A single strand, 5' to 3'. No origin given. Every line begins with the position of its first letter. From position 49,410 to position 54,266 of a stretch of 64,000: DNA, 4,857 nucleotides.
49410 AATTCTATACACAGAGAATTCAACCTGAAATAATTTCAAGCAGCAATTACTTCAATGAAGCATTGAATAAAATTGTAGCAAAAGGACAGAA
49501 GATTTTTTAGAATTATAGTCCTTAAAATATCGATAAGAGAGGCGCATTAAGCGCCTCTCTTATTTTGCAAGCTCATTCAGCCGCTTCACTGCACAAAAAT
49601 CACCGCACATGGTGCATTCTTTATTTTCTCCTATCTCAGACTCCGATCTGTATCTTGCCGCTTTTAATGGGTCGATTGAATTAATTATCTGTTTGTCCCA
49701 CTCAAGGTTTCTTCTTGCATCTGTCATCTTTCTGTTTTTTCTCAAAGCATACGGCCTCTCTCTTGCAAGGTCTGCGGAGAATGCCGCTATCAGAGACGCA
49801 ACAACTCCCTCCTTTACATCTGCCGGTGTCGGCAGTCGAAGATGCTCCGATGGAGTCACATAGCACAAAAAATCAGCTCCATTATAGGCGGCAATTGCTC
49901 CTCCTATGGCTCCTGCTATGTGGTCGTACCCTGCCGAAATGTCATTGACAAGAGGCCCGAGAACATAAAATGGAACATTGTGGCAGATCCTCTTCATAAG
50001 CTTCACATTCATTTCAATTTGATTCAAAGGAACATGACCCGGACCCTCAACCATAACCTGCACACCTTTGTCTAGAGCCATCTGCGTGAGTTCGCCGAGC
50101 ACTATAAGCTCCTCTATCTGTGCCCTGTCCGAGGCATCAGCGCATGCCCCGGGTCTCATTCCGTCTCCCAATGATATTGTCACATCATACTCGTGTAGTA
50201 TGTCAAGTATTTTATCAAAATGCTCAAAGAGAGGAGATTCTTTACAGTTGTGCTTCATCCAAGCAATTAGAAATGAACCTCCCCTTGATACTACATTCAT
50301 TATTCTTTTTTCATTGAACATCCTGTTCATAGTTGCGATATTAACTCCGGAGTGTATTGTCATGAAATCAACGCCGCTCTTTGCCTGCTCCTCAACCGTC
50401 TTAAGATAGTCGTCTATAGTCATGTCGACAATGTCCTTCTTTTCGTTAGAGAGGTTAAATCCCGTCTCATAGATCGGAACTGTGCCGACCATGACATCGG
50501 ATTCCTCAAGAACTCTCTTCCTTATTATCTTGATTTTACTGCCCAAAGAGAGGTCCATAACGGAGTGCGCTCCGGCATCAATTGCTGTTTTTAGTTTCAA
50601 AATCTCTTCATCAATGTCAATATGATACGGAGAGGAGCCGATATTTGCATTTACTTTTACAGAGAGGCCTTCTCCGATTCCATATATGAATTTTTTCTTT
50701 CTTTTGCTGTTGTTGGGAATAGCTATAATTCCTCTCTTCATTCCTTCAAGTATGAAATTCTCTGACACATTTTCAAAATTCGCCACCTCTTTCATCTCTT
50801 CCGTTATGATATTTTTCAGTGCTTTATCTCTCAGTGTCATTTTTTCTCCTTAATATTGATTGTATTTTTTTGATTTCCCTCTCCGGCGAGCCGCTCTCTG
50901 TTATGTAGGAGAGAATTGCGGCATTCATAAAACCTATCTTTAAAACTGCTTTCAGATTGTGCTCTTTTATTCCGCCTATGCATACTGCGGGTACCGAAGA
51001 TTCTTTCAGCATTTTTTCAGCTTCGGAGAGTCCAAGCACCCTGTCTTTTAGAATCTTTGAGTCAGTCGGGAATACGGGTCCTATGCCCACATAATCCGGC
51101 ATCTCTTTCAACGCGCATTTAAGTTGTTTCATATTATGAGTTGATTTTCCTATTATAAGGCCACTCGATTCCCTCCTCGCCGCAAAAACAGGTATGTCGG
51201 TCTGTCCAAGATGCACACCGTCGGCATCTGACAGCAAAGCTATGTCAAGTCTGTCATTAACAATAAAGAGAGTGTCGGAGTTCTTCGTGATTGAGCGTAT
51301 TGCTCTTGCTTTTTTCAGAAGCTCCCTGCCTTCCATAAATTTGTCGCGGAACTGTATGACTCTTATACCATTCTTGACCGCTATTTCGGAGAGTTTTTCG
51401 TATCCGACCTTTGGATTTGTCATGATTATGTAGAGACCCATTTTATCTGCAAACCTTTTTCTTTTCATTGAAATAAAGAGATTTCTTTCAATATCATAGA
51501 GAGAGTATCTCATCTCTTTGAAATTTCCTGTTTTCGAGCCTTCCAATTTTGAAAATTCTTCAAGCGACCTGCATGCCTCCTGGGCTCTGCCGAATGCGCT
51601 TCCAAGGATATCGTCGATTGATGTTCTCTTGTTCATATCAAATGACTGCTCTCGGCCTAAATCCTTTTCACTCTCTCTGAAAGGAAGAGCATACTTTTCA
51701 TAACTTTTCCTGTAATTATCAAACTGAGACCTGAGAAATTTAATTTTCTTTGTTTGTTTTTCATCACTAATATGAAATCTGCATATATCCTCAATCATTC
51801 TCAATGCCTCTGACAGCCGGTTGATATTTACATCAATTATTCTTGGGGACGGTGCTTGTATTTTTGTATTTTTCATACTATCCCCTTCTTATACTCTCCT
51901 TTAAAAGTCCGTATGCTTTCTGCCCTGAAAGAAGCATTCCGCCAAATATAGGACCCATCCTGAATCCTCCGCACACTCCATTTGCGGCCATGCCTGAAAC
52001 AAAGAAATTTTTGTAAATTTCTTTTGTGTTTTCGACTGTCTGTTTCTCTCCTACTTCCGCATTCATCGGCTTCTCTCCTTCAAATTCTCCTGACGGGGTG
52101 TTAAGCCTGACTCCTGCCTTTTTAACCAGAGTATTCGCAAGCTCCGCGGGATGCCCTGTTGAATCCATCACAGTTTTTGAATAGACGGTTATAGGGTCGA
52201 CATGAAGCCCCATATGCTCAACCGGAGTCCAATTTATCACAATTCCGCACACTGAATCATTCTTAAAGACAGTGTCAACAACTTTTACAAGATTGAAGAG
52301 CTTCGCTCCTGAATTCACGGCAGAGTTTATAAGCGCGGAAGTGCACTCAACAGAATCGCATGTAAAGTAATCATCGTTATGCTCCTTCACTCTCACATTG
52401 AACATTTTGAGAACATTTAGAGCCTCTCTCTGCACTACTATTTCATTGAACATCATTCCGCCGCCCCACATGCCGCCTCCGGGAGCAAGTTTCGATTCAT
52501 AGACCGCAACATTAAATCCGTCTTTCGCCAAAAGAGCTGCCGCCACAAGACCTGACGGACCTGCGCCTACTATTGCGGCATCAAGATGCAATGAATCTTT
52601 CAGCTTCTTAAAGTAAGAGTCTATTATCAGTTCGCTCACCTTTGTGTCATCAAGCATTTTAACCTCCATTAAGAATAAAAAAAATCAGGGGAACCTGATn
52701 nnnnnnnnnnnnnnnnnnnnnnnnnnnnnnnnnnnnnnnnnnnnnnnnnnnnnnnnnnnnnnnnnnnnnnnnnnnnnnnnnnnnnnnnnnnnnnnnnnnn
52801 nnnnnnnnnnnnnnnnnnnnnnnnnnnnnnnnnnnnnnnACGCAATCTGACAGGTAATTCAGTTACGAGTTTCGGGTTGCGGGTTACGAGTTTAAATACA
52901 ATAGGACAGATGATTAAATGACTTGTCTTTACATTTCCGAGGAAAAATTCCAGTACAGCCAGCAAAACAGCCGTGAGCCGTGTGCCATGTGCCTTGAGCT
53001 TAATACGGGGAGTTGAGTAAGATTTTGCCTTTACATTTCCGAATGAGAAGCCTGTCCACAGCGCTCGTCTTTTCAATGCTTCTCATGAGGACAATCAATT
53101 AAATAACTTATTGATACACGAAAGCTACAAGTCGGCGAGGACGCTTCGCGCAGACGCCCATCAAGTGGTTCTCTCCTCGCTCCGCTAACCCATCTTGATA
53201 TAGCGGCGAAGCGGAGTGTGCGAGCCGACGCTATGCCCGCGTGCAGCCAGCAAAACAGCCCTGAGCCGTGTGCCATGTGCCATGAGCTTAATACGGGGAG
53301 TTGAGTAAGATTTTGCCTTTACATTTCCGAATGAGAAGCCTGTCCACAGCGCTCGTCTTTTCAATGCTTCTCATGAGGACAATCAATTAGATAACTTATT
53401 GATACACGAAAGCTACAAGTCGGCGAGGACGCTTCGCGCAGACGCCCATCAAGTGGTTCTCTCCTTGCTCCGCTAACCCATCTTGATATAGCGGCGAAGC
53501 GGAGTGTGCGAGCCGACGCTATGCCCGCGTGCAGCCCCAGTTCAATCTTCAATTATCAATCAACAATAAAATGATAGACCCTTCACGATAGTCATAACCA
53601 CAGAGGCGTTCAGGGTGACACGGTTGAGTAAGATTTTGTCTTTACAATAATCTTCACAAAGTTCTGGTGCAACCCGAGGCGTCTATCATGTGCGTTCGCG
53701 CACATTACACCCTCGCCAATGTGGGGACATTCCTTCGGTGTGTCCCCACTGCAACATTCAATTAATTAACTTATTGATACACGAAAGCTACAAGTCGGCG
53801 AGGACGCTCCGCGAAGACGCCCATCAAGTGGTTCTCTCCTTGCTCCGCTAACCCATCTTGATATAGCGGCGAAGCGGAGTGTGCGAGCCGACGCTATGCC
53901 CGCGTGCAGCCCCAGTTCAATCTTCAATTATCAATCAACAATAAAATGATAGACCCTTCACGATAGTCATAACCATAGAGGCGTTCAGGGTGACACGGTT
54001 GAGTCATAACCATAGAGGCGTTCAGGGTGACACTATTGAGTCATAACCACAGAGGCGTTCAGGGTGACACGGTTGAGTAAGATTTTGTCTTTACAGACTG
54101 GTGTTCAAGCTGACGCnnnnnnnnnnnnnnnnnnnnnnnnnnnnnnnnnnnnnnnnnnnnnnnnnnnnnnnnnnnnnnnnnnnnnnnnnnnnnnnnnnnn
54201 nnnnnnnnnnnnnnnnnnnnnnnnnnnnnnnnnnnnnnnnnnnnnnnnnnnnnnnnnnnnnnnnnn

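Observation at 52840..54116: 1.3-kb mosaic of long GC-rich direct repeats between the thi riboswitch and the Ehr-like operon: candidate structured-RNA locus or novel repeat element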

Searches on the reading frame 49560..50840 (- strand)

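Call 33: search_protein_families(library=pfam, proteins=[window:49560-50840:-])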
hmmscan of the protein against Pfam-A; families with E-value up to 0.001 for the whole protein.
window:49560-50840:- (426 aa): 1 family
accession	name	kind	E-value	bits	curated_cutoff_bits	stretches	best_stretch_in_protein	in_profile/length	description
PF01964.24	ThiC_Rad_SAM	-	1.3e-181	604.4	25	1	3-422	2-419/420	Radical SAM ThiC family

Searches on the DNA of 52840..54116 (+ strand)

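Call 47: search_dna_similar(query=window:52840-54116:+, collection=plasmids, mode=distant, max_evalue=0.001, max_rows=10)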
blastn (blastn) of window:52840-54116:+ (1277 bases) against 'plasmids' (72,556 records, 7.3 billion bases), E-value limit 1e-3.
No match.

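Call 48: search_dna_similar(query=window:52840-54116:+, collection=phages, mode=distant, max_evalue=0.001, max_rows=10)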
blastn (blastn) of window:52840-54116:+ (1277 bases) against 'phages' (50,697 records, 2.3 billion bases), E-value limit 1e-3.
No match.

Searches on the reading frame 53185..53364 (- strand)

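Call 61: search_protein_families(library=pfam, proteins=[window:53185-53364:-], max_evalue=1)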
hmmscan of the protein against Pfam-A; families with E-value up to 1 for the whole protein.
window:53185-53364:- (59 aa): 1 family
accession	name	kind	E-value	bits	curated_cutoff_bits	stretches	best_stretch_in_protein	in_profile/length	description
PF22001.1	MP31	-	0.13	12.8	27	0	30-38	16-24/31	PTEN upstream open reading frame MP31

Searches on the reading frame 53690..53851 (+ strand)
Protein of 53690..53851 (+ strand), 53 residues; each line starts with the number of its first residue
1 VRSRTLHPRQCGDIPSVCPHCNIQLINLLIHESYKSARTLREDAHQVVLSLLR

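Call 61: search_protein_families(library=pfam, proteins=[window:53690-53851:+], max_evalue=1)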
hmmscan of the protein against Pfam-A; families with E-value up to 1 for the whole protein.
window:53690-53851:+ (53 aa): 2 families
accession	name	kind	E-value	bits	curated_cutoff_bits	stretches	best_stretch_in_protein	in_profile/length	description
PF13008.12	zf-Paramyx-P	-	0.045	13.7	25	1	10-22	32-44/45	Zinc-binding domain of Paramyxoviridae V protein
PF21366.3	TRAFD1-XIAF1_ZnF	-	0.15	12.4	27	0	28-40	9-21/43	TRAFD1/XAF1, zinc finger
